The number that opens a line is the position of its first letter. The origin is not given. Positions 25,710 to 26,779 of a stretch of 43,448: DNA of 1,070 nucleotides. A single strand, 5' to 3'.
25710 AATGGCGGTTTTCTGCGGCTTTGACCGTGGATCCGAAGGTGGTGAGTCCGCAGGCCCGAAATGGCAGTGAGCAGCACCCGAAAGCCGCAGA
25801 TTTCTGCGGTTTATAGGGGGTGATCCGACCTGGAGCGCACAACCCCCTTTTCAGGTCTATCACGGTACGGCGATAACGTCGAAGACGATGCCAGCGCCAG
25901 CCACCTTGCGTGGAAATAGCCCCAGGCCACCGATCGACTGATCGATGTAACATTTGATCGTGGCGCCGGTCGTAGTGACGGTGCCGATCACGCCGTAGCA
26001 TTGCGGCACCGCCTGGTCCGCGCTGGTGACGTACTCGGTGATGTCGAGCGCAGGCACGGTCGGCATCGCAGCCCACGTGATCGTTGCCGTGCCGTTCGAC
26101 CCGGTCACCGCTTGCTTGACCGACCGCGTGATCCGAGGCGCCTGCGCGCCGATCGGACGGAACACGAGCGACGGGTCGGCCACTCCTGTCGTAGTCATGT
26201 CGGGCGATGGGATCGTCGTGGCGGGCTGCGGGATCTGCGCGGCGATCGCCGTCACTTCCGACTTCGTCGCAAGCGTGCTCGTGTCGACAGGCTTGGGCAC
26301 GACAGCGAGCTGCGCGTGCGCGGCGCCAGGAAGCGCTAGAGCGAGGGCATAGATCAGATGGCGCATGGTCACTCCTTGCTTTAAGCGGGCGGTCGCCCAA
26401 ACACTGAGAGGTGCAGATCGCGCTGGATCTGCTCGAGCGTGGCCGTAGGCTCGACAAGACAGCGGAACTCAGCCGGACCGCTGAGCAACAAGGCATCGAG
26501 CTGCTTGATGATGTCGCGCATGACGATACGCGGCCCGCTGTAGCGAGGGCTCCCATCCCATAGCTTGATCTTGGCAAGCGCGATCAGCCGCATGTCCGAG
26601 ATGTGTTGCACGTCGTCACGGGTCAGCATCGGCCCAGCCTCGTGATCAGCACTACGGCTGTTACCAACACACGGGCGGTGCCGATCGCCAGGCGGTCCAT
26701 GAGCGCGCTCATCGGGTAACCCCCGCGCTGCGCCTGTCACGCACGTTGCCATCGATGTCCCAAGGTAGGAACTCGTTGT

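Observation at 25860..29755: Post-lysis cluster of signal-peptide proteins around a 742-aa beta-helix enzyme: lysogenic-conversion or surface-polysaccharide module rather than virion parts?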

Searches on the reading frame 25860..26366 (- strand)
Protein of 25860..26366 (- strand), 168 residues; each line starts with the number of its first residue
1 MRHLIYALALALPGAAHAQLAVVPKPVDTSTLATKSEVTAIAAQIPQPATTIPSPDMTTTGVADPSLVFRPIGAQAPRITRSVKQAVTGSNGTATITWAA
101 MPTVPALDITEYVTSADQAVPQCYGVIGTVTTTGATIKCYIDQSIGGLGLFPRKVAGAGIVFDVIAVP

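Call 6: search_protein_families(library=pfam, max_evalue=1, proteins=[window:25860-26366:-])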
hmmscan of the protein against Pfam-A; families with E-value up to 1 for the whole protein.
window:25860-26366:- (168 aa): 0 families

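Call 7: search_protein_families(library=phrogs, max_evalue=1, proteins=[window:25860-26366:-])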
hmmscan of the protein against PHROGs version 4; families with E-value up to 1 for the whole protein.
window:25860-26366:- (168 aa): 1 family
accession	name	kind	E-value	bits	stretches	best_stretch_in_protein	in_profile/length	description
phrog_37372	-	unknown function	0.053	12.4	1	39-111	269-346/983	-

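Call 43: find_homologous_proteins(query=window:25860-26366:-, max_evalue=0.001)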
Query window:25860-26366:- (168 aa): 7 proteins with E <= 0.001 among 249 candidates.
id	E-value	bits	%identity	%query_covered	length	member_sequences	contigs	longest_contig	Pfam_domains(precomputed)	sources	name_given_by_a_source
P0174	1.6e-99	348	100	100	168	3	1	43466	-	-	-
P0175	5.4e-64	233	68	100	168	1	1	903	-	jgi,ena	-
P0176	6.4e-45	171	52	100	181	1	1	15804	-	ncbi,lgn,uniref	ncbi:hypothetical protein [Sphingobium sp.]|uniref:hypothetical protein n=1 Tax=Sphingobium sp. TaxI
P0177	3.2e-42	162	54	100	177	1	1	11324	-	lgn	-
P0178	5.4e-38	148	59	80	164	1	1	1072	-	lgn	-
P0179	2.1e-28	117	50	85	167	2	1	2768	-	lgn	-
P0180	6.7e-20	90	45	100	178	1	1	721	-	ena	-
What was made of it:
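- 25860..26366 (-): Gene E, 168 aa. Exported small fibre-like protein. Signal peptide is residues 1-18 (nt 26313-26366). Seven clusters in the close-homologue search (call 43).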

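Call 66: search_protein_families(library=ncbifam, max_evalue=0.1, proteins=[window:25860-26366:-])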
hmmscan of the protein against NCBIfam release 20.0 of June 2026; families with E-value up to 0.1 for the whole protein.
window:25860-26366:- (168 aa): 0 families

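Call 89: search_protein_families(library=padloc, max_evalue=0.1, proteins=[window:25860-26366:-])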
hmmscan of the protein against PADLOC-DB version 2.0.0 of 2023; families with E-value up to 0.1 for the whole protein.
window:25860-26366:- (168 aa): 0 families

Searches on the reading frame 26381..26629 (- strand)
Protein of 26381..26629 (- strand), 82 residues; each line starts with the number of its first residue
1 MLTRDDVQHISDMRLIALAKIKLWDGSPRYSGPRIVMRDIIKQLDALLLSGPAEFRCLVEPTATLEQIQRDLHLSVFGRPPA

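Call 6: search_protein_families(library=pfam, max_evalue=1, proteins=[window:26381-26629:-])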
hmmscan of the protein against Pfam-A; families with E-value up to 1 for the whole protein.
window:26381-26629:- (82 aa): 0 families

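Call 7: search_protein_families(library=phrogs, max_evalue=1, proteins=[window:26381-26629:-])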
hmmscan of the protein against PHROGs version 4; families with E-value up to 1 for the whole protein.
window:26381-26629:- (82 aa): 1 family
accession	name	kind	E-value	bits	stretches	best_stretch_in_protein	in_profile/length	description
phrog_20002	-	unknown function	0.33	11.6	1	33-73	32-74/75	-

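Call 66: search_protein_families(library=ncbifam, max_evalue=0.1, proteins=[window:26381-26629:-])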
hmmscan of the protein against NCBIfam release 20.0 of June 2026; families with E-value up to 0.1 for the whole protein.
window:26381-26629:- (82 aa): 0 families

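Call 89: search_protein_families(library=padloc, max_evalue=0.1, proteins=[window:26381-26629:-])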
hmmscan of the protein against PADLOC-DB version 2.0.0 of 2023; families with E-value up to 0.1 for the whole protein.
window:26381-26629:- (82 aa): 0 families

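Call 90: search_solved_structures(query=window:26381-26629:-, max_evalue=10)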
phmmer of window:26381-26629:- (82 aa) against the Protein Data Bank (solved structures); distinct sequences matched with E-value up to 10: 1.
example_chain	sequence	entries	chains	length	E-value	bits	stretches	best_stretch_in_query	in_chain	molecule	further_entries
8vd6_A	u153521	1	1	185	0.12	16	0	49-76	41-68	CAP REPEAT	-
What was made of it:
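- Tried and rejected: D against PDB sequences found nothing (call 90).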
